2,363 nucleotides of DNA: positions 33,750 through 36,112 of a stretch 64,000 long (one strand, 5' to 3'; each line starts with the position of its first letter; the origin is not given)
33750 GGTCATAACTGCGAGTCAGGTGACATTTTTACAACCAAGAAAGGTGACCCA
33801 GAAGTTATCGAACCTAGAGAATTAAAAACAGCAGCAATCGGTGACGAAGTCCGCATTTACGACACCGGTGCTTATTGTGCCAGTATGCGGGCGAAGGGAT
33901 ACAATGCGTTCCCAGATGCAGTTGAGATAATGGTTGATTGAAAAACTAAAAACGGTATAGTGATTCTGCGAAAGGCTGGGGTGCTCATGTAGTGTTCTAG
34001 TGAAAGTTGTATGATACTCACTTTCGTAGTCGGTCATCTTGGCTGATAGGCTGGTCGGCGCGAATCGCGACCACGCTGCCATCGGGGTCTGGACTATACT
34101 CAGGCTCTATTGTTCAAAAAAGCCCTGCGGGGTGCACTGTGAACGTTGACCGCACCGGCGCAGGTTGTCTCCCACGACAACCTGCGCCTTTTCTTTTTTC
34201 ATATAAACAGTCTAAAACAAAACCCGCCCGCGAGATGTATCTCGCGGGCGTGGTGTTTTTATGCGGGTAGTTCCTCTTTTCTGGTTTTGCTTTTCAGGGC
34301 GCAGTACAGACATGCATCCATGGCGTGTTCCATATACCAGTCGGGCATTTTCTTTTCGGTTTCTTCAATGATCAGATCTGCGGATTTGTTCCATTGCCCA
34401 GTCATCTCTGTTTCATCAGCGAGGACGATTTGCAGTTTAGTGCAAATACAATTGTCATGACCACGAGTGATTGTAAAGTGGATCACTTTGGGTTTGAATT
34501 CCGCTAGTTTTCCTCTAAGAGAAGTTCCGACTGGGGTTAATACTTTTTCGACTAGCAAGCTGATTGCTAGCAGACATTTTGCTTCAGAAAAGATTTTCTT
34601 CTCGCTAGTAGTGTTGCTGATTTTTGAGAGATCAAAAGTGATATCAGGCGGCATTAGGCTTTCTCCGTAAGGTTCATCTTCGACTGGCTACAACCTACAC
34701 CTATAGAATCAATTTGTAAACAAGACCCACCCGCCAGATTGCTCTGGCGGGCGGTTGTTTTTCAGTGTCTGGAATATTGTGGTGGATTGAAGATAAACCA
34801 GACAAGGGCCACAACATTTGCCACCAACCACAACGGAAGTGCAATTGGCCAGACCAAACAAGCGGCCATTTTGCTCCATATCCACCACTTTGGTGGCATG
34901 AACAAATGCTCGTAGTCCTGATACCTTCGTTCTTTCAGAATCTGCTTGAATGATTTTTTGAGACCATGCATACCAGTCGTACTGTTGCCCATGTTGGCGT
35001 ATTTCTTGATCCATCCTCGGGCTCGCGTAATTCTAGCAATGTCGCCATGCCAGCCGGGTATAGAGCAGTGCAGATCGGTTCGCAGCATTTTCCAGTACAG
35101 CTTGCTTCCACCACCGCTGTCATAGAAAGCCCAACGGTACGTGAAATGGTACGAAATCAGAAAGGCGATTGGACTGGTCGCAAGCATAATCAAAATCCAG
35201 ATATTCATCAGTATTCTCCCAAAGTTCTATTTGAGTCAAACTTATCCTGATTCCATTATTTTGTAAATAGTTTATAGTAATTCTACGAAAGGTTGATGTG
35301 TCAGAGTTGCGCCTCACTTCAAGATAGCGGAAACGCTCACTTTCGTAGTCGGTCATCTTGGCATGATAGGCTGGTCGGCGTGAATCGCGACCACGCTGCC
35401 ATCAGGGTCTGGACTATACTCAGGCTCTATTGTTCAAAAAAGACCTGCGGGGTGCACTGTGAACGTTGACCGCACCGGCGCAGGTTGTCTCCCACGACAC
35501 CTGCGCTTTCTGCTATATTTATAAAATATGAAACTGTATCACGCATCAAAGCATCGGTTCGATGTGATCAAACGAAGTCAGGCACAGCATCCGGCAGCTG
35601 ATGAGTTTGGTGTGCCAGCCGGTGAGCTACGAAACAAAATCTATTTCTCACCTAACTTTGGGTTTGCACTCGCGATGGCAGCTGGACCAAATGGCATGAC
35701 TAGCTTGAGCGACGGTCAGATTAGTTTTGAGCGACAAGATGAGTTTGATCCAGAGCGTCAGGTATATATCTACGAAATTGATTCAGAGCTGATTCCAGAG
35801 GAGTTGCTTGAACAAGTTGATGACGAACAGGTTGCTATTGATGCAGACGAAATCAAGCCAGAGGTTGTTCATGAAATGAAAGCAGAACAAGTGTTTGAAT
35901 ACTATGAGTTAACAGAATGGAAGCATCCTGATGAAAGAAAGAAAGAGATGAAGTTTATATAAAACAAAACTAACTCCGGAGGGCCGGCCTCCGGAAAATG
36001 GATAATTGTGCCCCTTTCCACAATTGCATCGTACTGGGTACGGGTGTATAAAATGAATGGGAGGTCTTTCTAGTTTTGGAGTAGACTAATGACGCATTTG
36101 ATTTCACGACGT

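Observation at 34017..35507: ~183-bp direct repeats, each ending in a terminator, flank a 1.3-kb two-gene cassette. Candidate sRNA or 3'-UTR element, or a recombination scar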

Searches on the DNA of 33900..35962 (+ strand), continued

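Call 90: search_with_rna_model(model_id=R1, source=window, filters=off, max_evalue=1)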
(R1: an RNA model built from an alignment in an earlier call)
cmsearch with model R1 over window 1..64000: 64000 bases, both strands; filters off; matches with E-value up to 1: 14.
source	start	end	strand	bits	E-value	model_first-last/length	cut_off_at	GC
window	34026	34192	+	199.6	1.1e-50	1-168/168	no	0.59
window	35345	35511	+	191.9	1.2e-48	1-168/168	no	0.57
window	34157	34188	-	17.4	0.0042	133-164/168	no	0.69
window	7064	7112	-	12.3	0.095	1-168/168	no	0.57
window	28942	29071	-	11.4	0.16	1-168/168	no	0.57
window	7052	7103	+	10.6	0.25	1-168/168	no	0.6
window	26317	26341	+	10.4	0.29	60-84/168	no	0.6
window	48242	48290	-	10.4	0.29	1-168/168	no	0.61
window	29432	29486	-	9.9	0.4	1-168/168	no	0.36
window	21880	21917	-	8.9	0.69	1-168/168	no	0.45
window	26312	26363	-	8.8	0.76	1-168/168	no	0.63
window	46104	46167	-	8.6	0.84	1-168/168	no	0.33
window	9401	9499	-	8.5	0.9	1-168/168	no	0.45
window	60421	60529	-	8.4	0.94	1-168/168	no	0.4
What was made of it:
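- Checked: There are only two copies in the window, even with a covariance model and filters off (call 90).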

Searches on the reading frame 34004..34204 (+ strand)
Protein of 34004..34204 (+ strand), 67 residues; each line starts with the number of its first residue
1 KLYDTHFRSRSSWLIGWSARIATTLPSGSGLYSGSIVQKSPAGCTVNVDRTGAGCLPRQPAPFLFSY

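Call 20: find_homologous_proteins(query=window:34004-34204:+, max_evalue=10)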
Query seq(67 aa): no candidate shares three 5-residue words with the query. No homologue found.
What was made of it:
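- Tried and rejected: Translated repeat against 5.8 billion proteins, to catch spurious ORFs over homologous copies: nothing (call 20).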

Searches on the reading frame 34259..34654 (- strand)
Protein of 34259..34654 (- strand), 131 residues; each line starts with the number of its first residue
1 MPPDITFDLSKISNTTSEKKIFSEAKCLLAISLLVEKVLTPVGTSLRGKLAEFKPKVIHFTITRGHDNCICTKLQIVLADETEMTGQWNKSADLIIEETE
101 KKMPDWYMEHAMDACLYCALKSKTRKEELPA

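Call 13: search_protein_families(library=pfam, max_evalue=0.01, proteins=[window:34259-34654:-])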
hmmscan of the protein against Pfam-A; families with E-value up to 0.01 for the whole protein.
window:34259-34654:- (131 aa): 0 families

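Call 68: list_cluster_members(proteins=[window:34259-34654:-, window:34762-35208:-, window:36089-36781:+])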
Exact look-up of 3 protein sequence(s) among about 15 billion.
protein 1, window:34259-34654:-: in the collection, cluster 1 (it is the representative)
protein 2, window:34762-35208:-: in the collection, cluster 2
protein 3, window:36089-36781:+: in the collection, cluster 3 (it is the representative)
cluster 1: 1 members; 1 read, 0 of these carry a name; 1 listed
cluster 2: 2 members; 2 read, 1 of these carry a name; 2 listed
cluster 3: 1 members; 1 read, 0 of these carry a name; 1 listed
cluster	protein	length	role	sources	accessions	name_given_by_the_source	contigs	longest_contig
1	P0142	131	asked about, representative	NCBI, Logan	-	-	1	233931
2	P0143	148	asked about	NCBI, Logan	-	-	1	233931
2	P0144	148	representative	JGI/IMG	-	hypothetical protein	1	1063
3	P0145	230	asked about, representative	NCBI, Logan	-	-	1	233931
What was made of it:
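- No donor carrying the exact inserted unit was found, and c131 is a singleton in 15 billion proteins (call 68).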

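Call 69: search_protein_families(library=ncbifam, max_evalue=0.1, proteins=[window:34259-34654:-])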
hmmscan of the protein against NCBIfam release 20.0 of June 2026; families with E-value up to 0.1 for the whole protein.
window:34259-34654:- (131 aa): 0 families

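Call 70: search_protein_families(library=padloc, max_evalue=0.1, proteins=[window:34259-34654:-])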
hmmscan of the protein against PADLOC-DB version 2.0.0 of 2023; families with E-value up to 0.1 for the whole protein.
window:34259-34654:- (131 aa): 0 families

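Call 71: find_encoding_contigs(protein=P0144, flank=3000, max_places=5)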
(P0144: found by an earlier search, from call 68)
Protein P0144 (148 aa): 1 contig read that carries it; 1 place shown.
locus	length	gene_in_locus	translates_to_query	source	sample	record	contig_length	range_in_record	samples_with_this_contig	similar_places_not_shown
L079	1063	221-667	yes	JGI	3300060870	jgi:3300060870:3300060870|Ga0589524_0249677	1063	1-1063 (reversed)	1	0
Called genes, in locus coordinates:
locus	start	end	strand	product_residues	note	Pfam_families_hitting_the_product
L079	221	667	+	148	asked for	-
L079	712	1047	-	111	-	PF04266:ASCH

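Call 106: search_protein_families(library=phrogs, max_evalue=0.01, proteins=[window:34259-34654:-])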
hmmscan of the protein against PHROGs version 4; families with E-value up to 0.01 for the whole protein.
window:34259-34654:- (131 aa): 0 families
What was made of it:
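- On Integrase-mediated island at an RNA gene: The insert holds only c131 and c148, which have no family match (calls 13, 69, 70, 106).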
